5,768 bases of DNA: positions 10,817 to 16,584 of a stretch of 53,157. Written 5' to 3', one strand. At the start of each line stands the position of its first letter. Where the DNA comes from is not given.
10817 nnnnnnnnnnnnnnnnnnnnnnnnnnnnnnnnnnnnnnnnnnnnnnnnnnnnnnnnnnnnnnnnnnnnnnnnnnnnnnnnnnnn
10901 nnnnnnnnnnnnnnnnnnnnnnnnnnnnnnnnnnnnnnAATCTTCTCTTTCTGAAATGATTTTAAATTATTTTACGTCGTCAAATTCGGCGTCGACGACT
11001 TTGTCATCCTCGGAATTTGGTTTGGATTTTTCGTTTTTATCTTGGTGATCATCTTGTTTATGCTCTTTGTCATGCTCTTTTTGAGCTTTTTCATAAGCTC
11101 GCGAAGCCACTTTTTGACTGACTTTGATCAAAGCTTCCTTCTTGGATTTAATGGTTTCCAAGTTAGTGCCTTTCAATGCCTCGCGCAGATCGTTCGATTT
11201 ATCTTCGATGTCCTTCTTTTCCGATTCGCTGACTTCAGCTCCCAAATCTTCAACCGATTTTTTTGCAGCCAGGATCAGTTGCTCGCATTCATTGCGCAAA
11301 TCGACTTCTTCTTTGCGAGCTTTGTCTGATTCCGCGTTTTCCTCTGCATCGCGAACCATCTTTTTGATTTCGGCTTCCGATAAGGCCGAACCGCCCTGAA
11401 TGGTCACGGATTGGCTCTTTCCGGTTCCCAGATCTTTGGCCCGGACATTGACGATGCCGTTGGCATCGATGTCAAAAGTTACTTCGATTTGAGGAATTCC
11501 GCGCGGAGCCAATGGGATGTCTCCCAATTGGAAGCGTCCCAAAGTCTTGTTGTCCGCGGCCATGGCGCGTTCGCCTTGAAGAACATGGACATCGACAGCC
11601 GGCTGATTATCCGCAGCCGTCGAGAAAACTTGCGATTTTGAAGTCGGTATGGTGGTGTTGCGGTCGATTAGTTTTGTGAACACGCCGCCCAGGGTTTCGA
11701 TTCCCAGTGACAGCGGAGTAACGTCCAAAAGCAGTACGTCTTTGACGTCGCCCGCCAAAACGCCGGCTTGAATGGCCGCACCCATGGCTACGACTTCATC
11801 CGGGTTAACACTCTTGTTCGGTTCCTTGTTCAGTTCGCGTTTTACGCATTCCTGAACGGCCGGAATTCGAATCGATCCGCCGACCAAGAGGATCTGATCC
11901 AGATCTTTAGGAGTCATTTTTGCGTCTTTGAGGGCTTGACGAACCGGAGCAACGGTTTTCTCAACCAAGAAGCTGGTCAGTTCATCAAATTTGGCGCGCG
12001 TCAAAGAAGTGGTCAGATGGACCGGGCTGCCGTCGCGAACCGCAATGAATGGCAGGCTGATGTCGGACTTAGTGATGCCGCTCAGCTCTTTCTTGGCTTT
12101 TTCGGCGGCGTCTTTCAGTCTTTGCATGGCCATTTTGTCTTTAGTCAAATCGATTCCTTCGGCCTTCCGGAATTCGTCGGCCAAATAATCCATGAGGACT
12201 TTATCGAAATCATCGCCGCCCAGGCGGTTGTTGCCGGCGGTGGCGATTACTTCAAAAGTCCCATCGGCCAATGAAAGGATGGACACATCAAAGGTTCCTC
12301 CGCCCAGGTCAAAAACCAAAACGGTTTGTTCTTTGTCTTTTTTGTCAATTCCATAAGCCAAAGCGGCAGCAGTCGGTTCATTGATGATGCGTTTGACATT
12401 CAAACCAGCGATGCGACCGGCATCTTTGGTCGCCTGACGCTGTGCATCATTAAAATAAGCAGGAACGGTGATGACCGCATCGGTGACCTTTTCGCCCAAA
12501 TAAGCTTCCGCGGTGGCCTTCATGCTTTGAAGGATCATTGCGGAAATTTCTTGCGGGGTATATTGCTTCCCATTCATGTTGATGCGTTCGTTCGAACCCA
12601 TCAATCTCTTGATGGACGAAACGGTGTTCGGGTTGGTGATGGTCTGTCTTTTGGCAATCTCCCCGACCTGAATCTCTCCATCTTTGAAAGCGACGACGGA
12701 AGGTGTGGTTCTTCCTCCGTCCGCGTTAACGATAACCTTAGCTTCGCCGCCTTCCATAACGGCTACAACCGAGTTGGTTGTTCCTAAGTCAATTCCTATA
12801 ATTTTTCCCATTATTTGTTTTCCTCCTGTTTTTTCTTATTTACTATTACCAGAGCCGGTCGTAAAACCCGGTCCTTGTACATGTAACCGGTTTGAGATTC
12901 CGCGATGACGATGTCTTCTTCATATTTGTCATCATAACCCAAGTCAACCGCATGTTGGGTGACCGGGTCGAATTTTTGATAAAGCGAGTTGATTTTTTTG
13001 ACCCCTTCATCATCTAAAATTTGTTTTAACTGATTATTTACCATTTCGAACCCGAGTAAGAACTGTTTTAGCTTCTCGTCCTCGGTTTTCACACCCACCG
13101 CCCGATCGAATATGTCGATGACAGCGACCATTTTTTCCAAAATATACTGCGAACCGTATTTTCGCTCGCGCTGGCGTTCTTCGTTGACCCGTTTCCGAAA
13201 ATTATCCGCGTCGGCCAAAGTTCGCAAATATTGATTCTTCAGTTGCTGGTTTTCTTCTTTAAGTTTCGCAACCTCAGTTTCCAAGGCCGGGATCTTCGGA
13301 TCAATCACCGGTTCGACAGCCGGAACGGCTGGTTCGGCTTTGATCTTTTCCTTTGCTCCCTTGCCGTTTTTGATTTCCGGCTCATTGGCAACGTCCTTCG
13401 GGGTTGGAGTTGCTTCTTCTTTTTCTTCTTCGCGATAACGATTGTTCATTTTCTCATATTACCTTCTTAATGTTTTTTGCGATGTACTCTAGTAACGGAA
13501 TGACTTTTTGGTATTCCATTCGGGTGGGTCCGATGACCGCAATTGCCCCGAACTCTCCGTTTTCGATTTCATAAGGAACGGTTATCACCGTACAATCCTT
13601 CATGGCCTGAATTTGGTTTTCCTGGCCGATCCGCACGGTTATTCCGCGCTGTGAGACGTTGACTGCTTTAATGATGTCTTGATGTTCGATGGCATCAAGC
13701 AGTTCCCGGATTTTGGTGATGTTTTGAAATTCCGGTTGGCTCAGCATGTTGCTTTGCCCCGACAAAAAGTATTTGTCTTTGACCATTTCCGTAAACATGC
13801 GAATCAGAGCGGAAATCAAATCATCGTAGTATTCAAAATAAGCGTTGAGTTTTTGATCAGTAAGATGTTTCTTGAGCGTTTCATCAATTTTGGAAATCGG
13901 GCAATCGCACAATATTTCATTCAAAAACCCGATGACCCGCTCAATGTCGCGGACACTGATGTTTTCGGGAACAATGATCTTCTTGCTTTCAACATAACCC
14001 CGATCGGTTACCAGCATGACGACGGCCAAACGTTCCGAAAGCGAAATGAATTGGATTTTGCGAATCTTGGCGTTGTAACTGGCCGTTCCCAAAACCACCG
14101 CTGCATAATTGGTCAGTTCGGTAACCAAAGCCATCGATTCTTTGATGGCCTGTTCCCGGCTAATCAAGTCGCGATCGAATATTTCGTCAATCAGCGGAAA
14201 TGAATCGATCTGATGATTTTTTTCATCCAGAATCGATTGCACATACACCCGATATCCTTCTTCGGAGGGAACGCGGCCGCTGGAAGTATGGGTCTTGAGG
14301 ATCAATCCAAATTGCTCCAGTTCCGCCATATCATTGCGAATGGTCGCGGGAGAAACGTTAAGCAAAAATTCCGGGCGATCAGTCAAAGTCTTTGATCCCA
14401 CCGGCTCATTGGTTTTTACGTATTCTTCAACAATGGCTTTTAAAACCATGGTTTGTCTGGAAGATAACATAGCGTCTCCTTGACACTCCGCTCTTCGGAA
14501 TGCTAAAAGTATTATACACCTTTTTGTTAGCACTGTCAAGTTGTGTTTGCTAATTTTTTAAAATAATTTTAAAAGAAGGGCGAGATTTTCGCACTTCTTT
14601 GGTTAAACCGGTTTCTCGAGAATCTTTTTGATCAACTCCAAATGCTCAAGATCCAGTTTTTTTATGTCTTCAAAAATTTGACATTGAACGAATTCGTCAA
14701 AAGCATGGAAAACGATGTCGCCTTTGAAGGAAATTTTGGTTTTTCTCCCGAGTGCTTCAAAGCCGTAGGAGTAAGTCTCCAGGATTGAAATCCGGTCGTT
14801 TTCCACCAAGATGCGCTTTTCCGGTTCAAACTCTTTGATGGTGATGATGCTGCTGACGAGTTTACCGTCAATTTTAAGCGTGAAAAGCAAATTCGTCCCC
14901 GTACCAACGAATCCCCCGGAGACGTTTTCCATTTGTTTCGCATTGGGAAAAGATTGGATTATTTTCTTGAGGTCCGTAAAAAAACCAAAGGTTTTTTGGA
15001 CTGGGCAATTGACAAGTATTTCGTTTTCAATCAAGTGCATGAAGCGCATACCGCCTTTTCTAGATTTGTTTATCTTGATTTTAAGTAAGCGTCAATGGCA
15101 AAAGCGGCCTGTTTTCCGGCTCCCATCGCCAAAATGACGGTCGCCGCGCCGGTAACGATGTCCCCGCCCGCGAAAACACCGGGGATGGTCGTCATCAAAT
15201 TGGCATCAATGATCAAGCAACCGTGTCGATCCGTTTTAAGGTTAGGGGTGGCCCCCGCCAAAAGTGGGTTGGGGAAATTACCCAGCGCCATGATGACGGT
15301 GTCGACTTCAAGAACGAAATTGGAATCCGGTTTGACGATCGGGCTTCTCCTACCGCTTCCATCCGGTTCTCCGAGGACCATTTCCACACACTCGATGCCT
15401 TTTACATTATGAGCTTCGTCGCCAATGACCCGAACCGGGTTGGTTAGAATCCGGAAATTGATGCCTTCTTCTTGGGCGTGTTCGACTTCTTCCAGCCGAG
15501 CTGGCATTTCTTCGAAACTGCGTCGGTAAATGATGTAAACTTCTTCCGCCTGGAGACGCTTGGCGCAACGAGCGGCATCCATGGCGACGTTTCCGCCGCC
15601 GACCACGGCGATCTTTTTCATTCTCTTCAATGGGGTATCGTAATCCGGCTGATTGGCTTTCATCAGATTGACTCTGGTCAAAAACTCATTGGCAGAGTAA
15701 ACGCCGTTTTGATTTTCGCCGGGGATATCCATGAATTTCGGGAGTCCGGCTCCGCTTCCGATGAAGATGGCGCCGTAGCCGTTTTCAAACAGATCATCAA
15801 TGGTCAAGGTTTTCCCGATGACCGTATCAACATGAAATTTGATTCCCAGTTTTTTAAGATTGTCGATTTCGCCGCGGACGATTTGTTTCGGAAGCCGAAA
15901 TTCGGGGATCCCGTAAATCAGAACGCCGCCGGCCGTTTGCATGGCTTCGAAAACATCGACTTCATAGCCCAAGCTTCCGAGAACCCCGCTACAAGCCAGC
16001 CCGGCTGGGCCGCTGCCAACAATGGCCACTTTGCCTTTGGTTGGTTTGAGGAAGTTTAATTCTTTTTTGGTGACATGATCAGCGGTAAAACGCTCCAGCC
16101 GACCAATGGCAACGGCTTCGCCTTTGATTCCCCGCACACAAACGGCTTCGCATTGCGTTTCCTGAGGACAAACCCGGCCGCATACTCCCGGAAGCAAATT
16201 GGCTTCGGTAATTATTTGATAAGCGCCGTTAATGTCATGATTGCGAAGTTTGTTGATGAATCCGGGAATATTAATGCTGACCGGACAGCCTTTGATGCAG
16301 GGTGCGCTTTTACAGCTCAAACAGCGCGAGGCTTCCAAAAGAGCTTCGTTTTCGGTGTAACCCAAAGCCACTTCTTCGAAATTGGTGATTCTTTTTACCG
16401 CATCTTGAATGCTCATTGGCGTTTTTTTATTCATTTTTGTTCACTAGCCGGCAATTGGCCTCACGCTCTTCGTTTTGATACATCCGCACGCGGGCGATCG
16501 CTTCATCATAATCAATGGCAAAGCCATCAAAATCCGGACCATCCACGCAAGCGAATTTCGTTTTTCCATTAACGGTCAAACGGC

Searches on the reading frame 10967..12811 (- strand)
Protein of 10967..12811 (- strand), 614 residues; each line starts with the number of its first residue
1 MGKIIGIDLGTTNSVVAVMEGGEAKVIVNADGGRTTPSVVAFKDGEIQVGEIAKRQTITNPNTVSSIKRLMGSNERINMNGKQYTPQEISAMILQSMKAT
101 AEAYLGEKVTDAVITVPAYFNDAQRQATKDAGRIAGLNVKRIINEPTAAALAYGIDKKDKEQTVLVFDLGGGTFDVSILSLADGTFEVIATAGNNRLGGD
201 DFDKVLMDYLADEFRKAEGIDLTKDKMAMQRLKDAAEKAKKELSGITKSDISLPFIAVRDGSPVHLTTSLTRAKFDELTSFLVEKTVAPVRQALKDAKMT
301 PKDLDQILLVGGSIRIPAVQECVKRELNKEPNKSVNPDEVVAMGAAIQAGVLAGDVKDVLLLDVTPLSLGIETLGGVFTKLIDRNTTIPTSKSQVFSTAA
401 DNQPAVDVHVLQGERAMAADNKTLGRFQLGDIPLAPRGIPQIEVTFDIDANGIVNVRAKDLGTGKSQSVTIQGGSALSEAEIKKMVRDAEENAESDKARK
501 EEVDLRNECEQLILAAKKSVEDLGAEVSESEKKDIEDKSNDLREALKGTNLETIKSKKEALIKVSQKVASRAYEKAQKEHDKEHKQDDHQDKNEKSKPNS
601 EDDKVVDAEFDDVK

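Call 61: search_protein_families(library=pfam, proteins=[window:10967-12811:-], max_evalue=0.00001)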
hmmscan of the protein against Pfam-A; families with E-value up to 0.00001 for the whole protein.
window:10967-12811:- (614 aa): 2 families
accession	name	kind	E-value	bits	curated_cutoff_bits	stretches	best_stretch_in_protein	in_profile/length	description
PF00012.26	HSP70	-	3.9e-242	805.2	20.6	2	77-573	101-598/599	Hsp70 protein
PF06723.19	MreB_Mbl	-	8.1e-18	64.8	27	1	4-347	3-317/327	MreB/Mbl protein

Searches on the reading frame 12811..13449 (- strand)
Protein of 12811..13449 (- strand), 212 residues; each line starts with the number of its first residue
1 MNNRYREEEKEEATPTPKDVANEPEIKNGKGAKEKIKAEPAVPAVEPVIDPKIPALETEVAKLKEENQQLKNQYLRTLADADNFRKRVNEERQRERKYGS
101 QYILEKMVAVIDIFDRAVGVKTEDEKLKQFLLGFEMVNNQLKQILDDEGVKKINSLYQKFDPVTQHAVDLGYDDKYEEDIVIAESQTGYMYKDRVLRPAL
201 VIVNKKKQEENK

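Call 61: search_protein_families(library=pfam, proteins=[window:12811-13449:-], max_evalue=0.00001)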
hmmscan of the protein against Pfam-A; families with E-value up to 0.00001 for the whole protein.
window:12811-13449:- (212 aa): 1 family
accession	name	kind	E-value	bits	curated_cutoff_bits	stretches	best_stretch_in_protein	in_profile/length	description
PF01025.24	GrpE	-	1.7e-45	155.1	25.8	1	51-205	11-165/165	GrpE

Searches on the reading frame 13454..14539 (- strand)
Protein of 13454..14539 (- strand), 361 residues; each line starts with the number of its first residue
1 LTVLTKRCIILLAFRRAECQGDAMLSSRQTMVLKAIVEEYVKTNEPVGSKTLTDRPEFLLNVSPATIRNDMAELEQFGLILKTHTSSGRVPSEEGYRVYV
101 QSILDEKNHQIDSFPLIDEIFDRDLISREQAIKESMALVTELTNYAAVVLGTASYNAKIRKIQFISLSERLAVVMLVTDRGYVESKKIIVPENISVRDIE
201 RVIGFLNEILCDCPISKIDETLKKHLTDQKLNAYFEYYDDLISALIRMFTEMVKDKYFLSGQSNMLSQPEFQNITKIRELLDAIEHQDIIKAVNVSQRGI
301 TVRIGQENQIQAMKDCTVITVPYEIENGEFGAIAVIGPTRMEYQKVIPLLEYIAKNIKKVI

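Call 62: search_protein_families(library=pfam, proteins=[window:13454-14539:-], max_evalue=0.00001)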
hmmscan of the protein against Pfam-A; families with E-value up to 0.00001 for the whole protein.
window:13454-14539:- (361 aa): 2 families
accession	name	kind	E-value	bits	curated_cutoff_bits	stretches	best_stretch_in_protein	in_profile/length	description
PF01628.27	HrcA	-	2.3e-58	198.1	22.2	1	129-347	1-215/215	HrcA protein C terminal domain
PF08220.18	HTH_DeoR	-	1.7e-06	28.1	21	1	59-84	23-48/57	DeoR-like helix-turn-helix domain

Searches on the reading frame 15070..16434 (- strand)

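Call 62: search_protein_families(library=pfam, proteins=[window:15070-16434:-], max_evalue=0.00001)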
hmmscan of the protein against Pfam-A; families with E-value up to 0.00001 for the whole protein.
window:15070-16434:- (454 aa): 4 families
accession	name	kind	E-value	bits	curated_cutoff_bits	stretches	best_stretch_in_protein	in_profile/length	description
PF14691.11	Fer4_20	-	3.9e-42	143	25.8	1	15-124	1-111/113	Dihydroprymidine dehydrogenase domain II, 4Fe-4S cluster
PF07992.20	Pyr_redox_2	-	5.1e-35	121.7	26.1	1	135-440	2-291/291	Pyridine nucleotide-disulphide oxidoreductase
PF00070.33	Pyr_redox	-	2.5e-11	44.4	22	0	274-348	1-78/82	Pyridine nucleotide-disulphide oxidoreductase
PF13738.12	Pyr_redox_3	-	8e-06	25.7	30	0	270-311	162-203/305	Pyridine nucleotide-disulphide oxidoreductase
